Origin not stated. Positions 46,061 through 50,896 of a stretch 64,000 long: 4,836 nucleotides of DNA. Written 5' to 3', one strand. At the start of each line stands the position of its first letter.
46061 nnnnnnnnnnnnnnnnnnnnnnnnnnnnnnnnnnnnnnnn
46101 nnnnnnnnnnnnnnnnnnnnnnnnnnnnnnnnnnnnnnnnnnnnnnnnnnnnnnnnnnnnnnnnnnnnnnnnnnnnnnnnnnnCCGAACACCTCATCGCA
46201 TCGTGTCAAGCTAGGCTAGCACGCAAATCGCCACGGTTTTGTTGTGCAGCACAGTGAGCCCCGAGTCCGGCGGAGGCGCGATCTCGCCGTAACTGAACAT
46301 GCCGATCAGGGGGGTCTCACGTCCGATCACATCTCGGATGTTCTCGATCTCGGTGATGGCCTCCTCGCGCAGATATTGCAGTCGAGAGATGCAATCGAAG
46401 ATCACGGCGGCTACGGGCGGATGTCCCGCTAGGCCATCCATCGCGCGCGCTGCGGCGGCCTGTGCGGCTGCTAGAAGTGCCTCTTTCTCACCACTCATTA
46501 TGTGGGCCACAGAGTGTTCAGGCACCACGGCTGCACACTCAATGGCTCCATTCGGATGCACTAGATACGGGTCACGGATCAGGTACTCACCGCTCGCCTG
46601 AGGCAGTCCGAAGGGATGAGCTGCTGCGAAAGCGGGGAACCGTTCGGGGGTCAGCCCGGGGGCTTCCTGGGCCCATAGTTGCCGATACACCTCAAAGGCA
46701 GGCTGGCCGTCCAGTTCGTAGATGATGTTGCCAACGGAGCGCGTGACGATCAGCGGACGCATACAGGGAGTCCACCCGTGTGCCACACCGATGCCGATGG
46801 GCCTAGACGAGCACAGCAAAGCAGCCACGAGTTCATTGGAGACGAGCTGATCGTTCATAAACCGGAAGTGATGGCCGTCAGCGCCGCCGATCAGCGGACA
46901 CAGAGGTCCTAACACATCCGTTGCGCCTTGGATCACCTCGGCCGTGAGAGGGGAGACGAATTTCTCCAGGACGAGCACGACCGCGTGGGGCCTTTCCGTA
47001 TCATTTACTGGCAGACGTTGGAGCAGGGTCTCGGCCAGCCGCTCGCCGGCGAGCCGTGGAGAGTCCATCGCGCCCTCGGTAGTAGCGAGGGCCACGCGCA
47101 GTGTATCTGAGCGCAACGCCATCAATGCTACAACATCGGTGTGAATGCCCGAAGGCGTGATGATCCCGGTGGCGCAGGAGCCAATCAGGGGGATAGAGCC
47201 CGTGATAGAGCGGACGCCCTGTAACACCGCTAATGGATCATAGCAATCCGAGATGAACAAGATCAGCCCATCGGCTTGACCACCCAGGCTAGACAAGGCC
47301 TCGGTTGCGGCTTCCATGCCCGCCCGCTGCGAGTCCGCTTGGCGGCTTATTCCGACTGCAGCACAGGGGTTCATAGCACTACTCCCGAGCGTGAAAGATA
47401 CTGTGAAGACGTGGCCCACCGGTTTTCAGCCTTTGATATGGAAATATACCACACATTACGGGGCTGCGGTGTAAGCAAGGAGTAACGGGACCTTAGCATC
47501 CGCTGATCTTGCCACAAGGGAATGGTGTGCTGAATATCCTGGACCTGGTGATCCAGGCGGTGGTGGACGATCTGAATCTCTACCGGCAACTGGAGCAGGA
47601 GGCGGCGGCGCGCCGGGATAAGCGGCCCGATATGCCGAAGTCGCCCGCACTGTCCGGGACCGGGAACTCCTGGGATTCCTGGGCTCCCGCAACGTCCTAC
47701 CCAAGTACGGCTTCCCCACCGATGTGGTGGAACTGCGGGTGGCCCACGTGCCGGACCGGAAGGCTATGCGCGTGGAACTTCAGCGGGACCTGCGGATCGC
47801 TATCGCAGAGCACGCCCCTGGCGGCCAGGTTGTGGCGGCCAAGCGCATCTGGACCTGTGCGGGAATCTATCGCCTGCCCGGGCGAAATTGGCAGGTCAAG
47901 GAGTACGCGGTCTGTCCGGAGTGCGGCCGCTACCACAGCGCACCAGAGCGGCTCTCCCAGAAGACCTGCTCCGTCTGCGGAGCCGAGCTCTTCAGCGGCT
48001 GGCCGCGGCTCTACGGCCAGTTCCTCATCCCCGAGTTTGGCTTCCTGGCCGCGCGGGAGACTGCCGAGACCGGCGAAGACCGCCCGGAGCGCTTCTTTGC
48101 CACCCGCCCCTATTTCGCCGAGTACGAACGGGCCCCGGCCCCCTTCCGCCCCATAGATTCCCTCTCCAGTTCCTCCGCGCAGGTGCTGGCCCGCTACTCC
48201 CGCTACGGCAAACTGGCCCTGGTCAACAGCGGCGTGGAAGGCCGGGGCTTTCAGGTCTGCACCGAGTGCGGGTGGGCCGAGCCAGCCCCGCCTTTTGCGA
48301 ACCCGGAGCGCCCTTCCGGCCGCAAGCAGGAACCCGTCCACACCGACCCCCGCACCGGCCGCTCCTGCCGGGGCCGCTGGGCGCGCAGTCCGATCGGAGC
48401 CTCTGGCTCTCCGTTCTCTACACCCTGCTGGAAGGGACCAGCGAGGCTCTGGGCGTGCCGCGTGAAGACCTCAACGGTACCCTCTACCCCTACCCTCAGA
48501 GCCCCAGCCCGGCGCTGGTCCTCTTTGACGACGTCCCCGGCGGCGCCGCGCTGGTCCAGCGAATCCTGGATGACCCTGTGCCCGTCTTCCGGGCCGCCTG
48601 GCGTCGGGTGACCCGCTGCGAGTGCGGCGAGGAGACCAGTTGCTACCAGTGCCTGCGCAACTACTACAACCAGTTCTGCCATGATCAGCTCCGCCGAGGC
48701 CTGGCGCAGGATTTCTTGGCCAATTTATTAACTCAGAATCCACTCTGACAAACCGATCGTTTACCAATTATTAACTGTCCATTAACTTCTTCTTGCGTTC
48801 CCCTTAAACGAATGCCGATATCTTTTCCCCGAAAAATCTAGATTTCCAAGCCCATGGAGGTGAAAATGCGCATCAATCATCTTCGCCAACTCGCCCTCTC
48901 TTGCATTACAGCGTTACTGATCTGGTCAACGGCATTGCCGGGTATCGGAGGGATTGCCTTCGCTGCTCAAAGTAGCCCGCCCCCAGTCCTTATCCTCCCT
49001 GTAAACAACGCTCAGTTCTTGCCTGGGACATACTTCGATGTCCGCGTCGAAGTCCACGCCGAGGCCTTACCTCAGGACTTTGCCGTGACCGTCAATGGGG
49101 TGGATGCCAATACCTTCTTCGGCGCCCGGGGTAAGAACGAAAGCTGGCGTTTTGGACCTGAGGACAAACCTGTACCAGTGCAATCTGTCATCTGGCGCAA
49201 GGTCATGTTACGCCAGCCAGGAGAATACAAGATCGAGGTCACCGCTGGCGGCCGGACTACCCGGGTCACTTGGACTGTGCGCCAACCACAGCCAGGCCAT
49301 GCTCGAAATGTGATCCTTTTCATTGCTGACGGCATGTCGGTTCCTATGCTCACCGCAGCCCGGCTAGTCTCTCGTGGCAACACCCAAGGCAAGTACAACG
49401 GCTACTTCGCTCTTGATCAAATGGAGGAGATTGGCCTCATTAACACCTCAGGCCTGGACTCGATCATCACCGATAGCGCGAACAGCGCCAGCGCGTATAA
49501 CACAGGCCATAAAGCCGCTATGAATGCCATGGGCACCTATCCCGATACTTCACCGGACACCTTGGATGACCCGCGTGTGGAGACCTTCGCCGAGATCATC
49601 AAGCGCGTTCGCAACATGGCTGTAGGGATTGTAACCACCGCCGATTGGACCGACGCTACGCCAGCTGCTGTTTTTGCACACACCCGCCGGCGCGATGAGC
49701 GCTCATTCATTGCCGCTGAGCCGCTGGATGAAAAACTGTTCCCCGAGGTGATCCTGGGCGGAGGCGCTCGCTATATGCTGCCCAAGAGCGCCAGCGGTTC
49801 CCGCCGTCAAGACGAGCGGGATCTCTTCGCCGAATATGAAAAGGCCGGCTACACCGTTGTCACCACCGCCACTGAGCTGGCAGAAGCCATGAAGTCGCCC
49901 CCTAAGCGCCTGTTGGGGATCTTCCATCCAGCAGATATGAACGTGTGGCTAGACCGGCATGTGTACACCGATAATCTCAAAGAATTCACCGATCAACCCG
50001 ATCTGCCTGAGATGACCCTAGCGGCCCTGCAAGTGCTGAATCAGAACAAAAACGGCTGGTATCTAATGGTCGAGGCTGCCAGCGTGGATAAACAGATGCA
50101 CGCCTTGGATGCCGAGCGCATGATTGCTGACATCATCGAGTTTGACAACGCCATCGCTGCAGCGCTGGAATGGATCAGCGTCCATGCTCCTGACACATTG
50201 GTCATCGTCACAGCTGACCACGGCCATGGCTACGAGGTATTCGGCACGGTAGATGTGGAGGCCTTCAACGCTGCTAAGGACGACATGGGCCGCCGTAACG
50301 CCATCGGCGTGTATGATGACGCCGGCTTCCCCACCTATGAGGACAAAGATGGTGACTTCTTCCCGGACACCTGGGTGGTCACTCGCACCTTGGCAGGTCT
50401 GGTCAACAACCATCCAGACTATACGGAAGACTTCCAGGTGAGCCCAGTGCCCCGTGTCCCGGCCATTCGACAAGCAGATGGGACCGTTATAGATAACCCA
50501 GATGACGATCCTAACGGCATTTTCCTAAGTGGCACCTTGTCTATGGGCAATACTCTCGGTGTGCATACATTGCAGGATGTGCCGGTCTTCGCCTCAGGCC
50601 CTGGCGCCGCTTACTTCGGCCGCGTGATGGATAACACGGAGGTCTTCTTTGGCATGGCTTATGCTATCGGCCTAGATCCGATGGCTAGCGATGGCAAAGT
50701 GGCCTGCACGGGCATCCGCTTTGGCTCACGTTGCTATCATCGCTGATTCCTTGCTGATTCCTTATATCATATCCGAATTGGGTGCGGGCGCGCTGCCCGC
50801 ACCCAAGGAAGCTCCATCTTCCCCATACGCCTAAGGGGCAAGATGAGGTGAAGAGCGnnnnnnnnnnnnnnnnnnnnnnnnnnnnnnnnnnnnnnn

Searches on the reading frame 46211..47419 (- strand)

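Call 73: search_protein_families(library=pfam, proteins=[window:46211-47419:-], max_evalue=0.001)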
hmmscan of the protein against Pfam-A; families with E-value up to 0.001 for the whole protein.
window:46211-47419:- (402 aa): 2 families
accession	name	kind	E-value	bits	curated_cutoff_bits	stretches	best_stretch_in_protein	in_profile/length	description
PF08495.15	FIST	-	6.5e-36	124.4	23.2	1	52-239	3-189/189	FIST N domain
PF10442.14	FIST_C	-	1.9e-30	106.1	28.5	1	241-382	1-131/131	FIST C domain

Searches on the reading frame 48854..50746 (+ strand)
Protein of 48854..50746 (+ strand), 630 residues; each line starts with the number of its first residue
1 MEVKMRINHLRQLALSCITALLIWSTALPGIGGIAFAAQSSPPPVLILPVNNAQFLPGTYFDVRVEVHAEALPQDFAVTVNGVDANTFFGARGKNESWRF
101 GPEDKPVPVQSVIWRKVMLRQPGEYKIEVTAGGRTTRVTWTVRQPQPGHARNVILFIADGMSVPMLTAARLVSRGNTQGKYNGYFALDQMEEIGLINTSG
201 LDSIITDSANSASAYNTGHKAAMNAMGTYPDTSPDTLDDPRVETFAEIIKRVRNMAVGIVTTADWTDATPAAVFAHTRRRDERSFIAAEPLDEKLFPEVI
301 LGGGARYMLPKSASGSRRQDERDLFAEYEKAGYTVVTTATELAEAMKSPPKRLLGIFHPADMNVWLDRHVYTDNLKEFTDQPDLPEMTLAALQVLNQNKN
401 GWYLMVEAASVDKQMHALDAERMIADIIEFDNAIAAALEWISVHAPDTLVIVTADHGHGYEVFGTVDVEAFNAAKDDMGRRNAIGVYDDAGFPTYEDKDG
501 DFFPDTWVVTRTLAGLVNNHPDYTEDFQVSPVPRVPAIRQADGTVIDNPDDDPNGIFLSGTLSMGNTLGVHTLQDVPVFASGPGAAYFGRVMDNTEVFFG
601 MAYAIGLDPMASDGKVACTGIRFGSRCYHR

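Call 3: search_protein_families(library=pfam, proteins=[window:48854-50746:+], max_evalue=0.01)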
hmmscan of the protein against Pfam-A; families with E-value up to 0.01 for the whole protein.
window:48854-50746:+ (630 aa): 3 families
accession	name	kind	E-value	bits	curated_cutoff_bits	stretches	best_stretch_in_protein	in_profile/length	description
PF00245.25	Alk_phosphatase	-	9.3e-72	242.7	24.4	1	150-605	1-421/423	Alkaline phosphatase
PF01676.23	Metalloenzyme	-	4.2e-06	26.9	24.3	1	381-461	128-205/252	Metalloenzyme superfamily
PF01663.27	Phosphodiest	-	0.00068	19.8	23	1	365-459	135-222/342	Type I phosphodiesterase / nucleotide pyrophosphatase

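Call 4: search_protein_families(library=ncbifam, proteins=[window:48854-50746:+], max_evalue=0.01)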
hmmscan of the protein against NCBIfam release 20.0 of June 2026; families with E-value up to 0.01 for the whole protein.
window:48854-50746:+ (630 aa): 1 family
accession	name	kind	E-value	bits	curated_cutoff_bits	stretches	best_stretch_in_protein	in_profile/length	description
NF007810.0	PRK10518.1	equivalog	5.3e-47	160.6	540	2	297-463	229-406/482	alkaline phosphatase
